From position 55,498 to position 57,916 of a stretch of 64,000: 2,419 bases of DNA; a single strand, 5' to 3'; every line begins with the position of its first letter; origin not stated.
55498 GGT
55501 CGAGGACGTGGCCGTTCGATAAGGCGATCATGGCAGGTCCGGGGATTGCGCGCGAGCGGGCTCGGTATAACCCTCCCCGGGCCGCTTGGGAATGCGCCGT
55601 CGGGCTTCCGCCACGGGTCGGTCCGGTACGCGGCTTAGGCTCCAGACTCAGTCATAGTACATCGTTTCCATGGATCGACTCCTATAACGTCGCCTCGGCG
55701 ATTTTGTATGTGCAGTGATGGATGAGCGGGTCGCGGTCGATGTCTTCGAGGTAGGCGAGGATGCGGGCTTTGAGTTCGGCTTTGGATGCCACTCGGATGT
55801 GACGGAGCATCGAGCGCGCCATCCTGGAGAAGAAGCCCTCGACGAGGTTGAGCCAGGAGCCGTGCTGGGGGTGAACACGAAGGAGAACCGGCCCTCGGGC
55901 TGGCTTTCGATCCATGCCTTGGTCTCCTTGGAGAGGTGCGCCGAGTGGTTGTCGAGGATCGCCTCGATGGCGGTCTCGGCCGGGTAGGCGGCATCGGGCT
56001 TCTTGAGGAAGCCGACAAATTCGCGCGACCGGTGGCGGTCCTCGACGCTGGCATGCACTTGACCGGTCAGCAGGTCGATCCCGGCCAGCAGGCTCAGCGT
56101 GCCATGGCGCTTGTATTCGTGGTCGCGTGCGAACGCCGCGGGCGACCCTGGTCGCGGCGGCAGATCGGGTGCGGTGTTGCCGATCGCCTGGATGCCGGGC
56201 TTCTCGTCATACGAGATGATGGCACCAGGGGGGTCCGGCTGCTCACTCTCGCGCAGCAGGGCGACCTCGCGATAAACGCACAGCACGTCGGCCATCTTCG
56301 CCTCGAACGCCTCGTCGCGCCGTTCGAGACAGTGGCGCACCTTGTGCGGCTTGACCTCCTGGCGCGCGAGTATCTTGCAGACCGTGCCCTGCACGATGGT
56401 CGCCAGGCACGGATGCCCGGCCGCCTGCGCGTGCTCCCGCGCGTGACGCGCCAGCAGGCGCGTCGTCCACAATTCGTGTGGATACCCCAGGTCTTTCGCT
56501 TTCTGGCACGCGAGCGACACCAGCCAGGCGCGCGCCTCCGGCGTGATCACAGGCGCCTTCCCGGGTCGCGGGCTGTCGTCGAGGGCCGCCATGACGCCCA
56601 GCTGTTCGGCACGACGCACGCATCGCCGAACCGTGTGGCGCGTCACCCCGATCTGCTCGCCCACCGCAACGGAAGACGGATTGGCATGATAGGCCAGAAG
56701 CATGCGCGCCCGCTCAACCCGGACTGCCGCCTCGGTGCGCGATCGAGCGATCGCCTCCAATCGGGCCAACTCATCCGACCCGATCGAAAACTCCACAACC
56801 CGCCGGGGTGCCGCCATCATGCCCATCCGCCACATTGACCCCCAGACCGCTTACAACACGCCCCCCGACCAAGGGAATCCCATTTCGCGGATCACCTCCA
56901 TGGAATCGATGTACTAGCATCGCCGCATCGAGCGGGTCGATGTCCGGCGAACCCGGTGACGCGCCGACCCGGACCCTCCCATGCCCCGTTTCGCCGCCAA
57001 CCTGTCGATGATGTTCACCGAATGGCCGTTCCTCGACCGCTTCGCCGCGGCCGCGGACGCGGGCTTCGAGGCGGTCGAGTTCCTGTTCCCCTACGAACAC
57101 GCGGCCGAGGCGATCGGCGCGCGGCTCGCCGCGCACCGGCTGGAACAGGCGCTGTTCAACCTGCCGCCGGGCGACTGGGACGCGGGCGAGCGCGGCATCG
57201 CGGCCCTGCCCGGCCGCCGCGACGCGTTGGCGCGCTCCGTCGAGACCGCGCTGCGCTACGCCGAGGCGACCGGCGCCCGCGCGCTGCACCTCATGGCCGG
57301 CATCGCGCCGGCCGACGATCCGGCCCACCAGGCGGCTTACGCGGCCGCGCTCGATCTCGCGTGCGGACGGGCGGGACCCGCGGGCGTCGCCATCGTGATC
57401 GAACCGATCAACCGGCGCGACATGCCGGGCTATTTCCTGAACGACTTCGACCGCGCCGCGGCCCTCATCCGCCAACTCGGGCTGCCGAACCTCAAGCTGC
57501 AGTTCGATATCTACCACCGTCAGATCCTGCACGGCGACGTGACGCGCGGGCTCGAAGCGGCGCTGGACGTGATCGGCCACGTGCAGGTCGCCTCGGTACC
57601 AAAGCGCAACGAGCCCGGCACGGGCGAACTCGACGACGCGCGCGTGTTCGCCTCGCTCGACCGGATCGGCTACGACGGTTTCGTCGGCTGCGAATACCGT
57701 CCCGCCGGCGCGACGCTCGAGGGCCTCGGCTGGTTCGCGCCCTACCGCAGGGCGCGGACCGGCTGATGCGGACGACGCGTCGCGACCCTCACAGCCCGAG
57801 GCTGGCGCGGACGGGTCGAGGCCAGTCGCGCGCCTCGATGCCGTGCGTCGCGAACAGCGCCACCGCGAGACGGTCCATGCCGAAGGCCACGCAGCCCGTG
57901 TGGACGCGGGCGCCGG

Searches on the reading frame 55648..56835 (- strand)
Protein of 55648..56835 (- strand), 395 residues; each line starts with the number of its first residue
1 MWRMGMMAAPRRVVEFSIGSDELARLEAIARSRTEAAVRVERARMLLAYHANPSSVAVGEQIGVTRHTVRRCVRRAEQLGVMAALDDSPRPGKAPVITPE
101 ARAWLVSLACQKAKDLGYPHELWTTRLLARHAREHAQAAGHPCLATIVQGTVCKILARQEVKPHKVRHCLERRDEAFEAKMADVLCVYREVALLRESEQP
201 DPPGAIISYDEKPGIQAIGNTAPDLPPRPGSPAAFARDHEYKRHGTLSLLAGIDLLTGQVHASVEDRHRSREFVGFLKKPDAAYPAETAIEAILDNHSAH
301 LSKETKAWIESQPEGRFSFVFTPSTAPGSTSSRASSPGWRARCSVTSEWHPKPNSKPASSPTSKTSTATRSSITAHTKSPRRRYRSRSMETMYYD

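Call 3: search_protein_families(library=pfam, proteins=[window:55648-56835:-], max_evalue=0.01)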
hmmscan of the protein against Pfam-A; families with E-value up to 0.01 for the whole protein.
window:55648-56835:- (395 aa): 4 families
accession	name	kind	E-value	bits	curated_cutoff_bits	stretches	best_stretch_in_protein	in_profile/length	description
PF13358.12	DDE_3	-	8.2e-12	45.6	28.6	1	229-327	23-117/146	DDE superfamily endonuclease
PF13565.12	HTH_32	-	4.2e-11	43.7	33.7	1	68-135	1-60/73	Homeodomain-like domain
PF13551.12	HTH_29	-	1.2e-05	25.7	28.1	1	54-103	14-64/64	Winged helix-turn helix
PF13518.12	HTH_28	-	0.00086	19.8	25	1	41-92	1-51/52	Helix-turn-helix domain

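Call 4: search_protein_families(library=ncbifam, proteins=[window:55648-56835:-], max_evalue=0.01)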
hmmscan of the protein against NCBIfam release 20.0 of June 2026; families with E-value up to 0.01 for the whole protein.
window:55648-56835:- (395 aa): 2 families
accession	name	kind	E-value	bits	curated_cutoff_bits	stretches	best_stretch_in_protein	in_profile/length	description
NF033545.0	transpos_IS630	equivalog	1.3e-49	169.2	100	1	41-327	1-260/299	IS630 family transposase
NF033577.2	transpos_IS481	equivalog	0.00064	19.3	224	1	44-303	4-203/284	IS481 family transposase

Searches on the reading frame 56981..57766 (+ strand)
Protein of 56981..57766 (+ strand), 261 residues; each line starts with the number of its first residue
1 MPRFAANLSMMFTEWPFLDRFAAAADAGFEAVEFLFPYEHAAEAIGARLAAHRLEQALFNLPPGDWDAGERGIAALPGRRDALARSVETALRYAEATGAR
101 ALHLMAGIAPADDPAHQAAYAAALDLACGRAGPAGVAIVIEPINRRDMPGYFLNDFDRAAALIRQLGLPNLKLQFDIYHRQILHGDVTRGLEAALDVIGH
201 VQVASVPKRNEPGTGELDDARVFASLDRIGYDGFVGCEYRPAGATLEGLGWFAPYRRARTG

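Call 3: search_protein_families(library=pfam, proteins=[window:56981-57766:+], max_evalue=0.01)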
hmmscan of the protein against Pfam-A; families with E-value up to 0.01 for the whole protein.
window:56981-57766:+ (261 aa): 1 family
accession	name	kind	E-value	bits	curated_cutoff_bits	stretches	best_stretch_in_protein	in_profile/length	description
PF01261.30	AP_endonuc_2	-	9.9e-42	143.8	31.1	1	21-253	1-247/249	Xylose isomerase-like TIM barrel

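Call 4: search_protein_families(library=ncbifam, proteins=[window:56981-57766:+], max_evalue=0.01)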
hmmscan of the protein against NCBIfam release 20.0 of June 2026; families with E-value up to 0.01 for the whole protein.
window:56981-57766:+ (261 aa): 7 families
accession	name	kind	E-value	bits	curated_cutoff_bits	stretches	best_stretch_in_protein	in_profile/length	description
NF043033.1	OxoTetrIsom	equivalog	1.3e-107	359.2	325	1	1-252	1-250/251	2-oxo-tetronate isomerase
TIGR03234.1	OH-pyruv-isom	equivalog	4.9e-93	311.1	353.45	1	2-252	1-253/254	hydroxypyruvate isomerase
NF007444.0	PRK09997.1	equivalog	4.1e-74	249.3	465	1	1-256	1-258/258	hydroxypyruvate isomerase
NF007441.0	PRK09989.1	equivalog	7.7e-67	225.7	412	1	1-256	1-258/258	HPr family phosphocarrier protein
NF041099.2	keto_glucon_epim_IolO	equivalog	7.9e-17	61.4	300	1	121-242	131-249/269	5-keto-L-gluconate epimerase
NF051856.1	PsicseEpim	equivalog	1.1e-10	41.9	300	1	131-237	140-243/287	D-psicose 3-epimerase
NF042435.1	DhshikDhtase_QuiC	equivalog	0.0014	17.2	1200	1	78-233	69-234/635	3-dehydroshikimate dehydratase QuiC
